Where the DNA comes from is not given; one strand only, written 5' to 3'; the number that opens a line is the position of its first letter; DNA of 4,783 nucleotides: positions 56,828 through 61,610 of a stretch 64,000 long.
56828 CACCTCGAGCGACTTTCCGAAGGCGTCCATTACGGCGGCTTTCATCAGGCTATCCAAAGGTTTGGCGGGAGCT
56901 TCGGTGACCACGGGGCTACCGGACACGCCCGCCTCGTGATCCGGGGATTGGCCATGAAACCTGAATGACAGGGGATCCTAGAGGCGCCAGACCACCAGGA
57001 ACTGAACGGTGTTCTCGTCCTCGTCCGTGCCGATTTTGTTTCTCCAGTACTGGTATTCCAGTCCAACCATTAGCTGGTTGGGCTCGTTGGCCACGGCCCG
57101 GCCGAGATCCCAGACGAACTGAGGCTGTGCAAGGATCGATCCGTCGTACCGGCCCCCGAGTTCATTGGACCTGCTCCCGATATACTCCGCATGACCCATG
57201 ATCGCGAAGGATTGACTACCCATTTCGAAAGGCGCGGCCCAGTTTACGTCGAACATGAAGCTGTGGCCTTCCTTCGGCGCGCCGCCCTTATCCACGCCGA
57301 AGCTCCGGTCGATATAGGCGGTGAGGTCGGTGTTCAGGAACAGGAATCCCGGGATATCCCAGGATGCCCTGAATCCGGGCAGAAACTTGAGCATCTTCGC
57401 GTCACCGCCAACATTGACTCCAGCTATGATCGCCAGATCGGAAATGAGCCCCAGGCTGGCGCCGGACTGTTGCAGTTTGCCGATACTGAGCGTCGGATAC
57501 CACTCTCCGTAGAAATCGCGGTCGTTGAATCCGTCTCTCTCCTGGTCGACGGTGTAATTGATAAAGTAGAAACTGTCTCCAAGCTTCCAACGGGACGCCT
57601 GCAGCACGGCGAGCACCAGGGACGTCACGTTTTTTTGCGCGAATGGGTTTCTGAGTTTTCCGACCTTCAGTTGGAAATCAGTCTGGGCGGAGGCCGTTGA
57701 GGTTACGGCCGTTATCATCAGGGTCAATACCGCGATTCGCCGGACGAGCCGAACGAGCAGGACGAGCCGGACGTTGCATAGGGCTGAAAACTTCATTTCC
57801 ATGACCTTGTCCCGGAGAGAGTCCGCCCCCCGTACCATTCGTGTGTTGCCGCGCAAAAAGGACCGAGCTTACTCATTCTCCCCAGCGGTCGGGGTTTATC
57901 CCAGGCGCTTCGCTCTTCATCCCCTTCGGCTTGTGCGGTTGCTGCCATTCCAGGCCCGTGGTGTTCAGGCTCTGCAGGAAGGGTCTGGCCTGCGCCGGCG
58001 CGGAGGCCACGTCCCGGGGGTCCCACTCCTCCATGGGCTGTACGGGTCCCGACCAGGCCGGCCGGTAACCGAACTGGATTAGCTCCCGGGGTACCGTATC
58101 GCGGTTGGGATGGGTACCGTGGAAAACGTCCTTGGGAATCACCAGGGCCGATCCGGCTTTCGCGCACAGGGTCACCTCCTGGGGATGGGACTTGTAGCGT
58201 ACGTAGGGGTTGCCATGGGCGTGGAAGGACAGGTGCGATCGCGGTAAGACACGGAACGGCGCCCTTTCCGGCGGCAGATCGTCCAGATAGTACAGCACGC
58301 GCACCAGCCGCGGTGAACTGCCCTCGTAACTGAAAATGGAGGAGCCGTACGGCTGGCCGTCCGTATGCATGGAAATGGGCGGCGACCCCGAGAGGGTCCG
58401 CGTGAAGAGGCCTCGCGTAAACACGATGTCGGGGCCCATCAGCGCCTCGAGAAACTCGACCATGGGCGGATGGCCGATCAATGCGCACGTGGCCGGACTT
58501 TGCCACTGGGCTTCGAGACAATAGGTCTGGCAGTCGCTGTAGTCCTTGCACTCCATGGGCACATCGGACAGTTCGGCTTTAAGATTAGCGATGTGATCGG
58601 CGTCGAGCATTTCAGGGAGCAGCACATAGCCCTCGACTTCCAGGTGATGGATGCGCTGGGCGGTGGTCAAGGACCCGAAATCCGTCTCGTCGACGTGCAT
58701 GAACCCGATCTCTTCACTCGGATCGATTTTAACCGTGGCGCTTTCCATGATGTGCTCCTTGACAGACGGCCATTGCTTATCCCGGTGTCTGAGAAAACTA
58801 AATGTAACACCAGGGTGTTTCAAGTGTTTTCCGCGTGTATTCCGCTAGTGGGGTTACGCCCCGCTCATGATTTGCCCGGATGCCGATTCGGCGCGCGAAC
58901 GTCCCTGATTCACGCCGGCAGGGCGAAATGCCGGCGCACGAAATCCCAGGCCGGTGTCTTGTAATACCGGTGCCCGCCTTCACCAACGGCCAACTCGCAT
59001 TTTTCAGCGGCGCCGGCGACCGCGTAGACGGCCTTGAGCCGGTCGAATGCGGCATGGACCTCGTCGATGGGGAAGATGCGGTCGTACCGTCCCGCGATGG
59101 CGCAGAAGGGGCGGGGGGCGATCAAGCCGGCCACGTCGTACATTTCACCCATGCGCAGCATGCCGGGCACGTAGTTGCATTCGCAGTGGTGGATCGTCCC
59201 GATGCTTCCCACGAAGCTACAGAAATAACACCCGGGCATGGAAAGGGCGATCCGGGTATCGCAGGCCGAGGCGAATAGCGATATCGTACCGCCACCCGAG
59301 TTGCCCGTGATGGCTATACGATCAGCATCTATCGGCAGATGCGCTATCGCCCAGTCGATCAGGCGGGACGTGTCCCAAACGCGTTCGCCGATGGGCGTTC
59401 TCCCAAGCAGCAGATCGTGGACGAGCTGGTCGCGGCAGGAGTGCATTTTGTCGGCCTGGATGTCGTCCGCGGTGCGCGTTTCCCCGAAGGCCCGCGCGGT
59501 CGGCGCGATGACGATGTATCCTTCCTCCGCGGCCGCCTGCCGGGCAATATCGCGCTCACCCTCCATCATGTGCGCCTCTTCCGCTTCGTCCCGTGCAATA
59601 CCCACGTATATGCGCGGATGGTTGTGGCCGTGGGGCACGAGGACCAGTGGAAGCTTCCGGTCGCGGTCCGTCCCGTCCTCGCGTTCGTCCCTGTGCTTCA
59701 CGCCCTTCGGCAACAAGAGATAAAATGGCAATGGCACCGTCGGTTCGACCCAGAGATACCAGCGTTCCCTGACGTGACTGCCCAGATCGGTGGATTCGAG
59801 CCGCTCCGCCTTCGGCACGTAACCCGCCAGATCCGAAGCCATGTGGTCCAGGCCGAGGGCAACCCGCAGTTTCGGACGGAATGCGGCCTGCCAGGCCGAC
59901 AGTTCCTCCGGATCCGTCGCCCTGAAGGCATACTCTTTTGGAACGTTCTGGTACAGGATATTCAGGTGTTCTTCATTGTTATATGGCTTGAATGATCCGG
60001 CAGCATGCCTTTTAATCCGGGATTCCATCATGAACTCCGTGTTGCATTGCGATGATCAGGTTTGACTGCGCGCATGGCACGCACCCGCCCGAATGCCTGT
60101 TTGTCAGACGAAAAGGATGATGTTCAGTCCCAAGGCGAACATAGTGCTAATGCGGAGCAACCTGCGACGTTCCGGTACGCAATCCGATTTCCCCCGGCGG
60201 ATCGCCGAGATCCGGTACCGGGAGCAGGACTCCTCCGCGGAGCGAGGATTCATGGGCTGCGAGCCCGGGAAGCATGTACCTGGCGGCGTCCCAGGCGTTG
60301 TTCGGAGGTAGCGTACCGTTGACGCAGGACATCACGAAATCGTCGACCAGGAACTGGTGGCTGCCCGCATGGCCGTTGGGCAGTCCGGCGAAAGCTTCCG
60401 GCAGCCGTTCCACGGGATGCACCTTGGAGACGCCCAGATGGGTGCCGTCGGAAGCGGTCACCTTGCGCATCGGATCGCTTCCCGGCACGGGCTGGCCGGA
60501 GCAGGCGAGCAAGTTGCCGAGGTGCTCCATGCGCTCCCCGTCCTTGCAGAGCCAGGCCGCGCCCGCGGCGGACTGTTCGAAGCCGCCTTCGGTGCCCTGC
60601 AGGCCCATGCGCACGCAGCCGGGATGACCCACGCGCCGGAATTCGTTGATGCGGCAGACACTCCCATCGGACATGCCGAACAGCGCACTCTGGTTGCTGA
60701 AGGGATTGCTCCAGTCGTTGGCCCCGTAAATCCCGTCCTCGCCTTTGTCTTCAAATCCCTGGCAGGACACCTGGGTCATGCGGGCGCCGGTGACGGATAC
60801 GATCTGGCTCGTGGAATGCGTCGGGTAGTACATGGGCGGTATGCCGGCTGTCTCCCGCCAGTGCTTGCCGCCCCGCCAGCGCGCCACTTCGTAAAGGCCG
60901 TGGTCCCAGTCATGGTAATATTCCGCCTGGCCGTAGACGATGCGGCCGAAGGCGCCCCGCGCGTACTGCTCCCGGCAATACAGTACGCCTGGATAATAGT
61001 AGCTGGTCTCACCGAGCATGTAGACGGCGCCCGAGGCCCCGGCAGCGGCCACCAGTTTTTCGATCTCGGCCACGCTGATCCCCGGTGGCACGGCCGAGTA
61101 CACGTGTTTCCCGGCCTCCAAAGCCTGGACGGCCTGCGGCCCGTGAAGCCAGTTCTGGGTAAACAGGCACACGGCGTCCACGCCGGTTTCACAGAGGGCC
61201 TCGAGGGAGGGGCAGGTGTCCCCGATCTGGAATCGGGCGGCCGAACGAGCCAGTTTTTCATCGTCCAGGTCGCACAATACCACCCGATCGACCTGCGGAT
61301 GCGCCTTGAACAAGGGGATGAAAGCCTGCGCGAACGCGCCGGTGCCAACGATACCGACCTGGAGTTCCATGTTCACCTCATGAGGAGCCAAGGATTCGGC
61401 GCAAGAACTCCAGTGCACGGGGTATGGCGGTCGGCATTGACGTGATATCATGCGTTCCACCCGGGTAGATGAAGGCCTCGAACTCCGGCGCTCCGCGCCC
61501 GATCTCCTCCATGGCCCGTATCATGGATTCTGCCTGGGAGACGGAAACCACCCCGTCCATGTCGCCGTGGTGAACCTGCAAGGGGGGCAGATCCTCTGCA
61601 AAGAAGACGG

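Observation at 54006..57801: Putative operon OM channel - Zn-ADH - DUF899(CxxC) - ankyrin-repeat protein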

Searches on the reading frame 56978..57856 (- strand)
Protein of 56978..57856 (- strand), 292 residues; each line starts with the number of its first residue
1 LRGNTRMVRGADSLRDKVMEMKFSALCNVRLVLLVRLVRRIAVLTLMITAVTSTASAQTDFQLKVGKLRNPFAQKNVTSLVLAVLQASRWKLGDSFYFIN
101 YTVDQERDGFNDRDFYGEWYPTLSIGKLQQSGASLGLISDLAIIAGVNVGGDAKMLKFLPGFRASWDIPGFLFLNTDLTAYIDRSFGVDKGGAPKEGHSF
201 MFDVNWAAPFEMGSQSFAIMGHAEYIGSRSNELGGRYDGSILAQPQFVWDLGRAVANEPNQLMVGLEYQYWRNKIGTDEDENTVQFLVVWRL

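Call 3: search_protein_families(library=pfam, proteins=[window:56978-57856:-], max_evalue=0.01)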
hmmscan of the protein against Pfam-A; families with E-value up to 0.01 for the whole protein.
window:56978-57856:- (292 aa): 0 families

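Call 4: search_protein_families(library=ncbifam, proteins=[window:56978-57856:-], max_evalue=0.01)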
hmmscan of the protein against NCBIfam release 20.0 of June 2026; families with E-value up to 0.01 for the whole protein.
window:56978-57856:- (292 aa): 0 families

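Call 21: search_solved_structures(query=window:56978-57802:-, max_evalue=10)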
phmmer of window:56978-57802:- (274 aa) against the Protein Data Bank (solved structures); distinct sequences matched with E-value up to 10: 0.

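Call 22: search_protein_families(library=pfam, proteins=[window:56978-57802:-], max_evalue=10)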
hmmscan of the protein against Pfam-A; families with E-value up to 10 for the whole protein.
window:56978-57802:- (274 aa): 0 families

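Call 43: search_solved_structures(query=A2, max_evalue=10, show_alignments=1)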
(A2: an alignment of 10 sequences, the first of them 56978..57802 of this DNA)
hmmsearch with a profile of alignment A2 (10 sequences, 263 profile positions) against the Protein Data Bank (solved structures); distinct sequences matched with E-value up to 10: 0.

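Call 44: search_protein_families(library=pfam, alignment_id=A2, max_evalue=0.1)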
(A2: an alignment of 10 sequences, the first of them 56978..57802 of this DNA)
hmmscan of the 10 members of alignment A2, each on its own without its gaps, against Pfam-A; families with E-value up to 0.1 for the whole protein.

A. member 1, window:56978-57802:- (274 aa): 0 families

B. families by the number of members that match (of 10 scanned): 1 family
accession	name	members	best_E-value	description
PF03502.19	Channel_Tsx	7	8e-06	Nucleoside-specific channel-forming protein, Tsx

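Call 73: predict_structure(protein=window:56978-57802:-)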
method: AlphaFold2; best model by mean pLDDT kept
length: 274 residues; sequences in the alignment: 1
mean_pLDDT: 39.1   pTM: 0.28
mean pLDDT of the five models: 39.1, 37.0, 36.8, 35.0, 34.1
residues with pLDDT >= 90: 1; 70-90: 19; 50-70: 11; < 50: 243
segments of 3 or more residues with pLDDT < 50: 32-274
pLDDT, mean of each block of 10 residues (from residue 1): 68 87 70 41 43 42 41 41 47 43 45 32 31 26 26 28 31 38 32 33 31 34 28 32 33 30 30 26
secondary structure, 60 per line:
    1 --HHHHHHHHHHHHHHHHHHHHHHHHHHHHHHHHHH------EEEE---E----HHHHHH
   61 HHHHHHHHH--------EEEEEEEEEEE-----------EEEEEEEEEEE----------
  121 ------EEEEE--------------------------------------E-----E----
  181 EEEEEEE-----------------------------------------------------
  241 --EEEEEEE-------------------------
elements in order: H3-36 E43-46 H55-69 E78-88 E100-110 E127-131 E181-187 E243-249

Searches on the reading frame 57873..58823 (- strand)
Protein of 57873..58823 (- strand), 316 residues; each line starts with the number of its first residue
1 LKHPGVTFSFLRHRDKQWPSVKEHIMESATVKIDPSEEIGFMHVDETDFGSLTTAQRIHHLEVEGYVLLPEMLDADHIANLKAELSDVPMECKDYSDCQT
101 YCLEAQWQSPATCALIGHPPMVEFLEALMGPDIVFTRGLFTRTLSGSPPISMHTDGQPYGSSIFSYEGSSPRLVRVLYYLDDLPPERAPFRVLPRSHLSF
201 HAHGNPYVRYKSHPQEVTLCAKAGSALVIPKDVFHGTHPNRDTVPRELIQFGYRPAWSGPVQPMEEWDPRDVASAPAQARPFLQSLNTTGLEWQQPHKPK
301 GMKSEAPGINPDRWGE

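Call 3: search_protein_families(library=pfam, proteins=[window:57873-58823:-], max_evalue=0.01)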
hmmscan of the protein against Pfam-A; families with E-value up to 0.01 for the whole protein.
window:57873-58823:- (316 aa): 1 family
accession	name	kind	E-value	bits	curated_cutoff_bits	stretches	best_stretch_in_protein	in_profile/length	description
PF05721.19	PhyH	-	8.4e-13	49.5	22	1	63-246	3-211/213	Phytanoyl-CoA dioxygenase (PhyH)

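Call 4: search_protein_families(library=ncbifam, proteins=[window:57873-58823:-], max_evalue=0.01)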
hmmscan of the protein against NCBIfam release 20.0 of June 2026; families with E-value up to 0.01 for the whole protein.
window:57873-58823:- (316 aa): 0 families

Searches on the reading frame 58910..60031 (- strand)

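Call 3: search_protein_families(library=pfam, proteins=[window:58910-60031:-], max_evalue=0.01)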
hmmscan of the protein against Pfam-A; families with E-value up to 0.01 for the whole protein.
window:58910-60031:- (373 aa): 6 families
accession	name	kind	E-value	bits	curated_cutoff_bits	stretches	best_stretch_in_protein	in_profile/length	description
PF22244.2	GCE_fung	-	9.4e-09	35.9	27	1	218-266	84-134/231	Glucuronyl esterase, fungi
PF12715.13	Abhydrolase_7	-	6.7e-06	26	21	1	27-248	30-236/388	Abhydrolase family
PF02129.25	Peptidase_S15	-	0.0002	21.6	23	1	215-256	74-114/262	X-Pro dipeptidyl-peptidase (S15 family)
PF05448.18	AXE1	-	0.00027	20.3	21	1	219-272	158-212/321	Acetyl xylan esterase (AXE1)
PF00561.26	Abhydrolase_1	-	0.0023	18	25.8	0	165-254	22-86/245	alpha/beta hydrolase fold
PF00326.27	Peptidase_S9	-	0.0043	17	22.6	0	220-255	47-82/213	Prolyl oligopeptidase family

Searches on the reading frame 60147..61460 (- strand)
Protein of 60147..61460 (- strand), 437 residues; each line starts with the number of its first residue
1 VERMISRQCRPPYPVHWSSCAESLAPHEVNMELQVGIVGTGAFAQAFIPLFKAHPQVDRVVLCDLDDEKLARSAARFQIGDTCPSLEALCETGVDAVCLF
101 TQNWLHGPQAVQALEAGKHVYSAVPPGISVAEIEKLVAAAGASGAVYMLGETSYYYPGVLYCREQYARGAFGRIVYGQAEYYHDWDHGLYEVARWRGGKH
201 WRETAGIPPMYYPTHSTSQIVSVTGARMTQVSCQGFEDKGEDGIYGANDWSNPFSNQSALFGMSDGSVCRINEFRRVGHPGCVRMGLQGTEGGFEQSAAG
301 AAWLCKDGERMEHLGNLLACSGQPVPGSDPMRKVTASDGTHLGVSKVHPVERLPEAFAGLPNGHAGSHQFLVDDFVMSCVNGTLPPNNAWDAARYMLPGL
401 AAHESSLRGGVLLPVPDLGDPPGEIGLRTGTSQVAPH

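Call 3: search_protein_families(library=pfam, proteins=[window:60147-61460:-], max_evalue=0.01)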
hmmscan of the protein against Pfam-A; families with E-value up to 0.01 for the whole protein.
window:60147-61460:- (437 aa): 3 families
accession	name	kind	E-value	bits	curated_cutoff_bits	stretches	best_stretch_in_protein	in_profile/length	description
PF01408.29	GFO_IDH_MocA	-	6.6e-16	59.5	24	1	34-150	2-119/120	Oxidoreductase family, NAD-binding Rossmann fold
PF22725.1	GFO_IDH_MocA_C3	-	0.00021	21.7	27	1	161-294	3-123/124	GFO/IDH/MocA C-terminal domain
PF03435.24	Sacchrp_dh_NADP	-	0.0041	17.9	25.1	1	35-76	1-42/129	Saccharopine dehydrogenase NADP binding domain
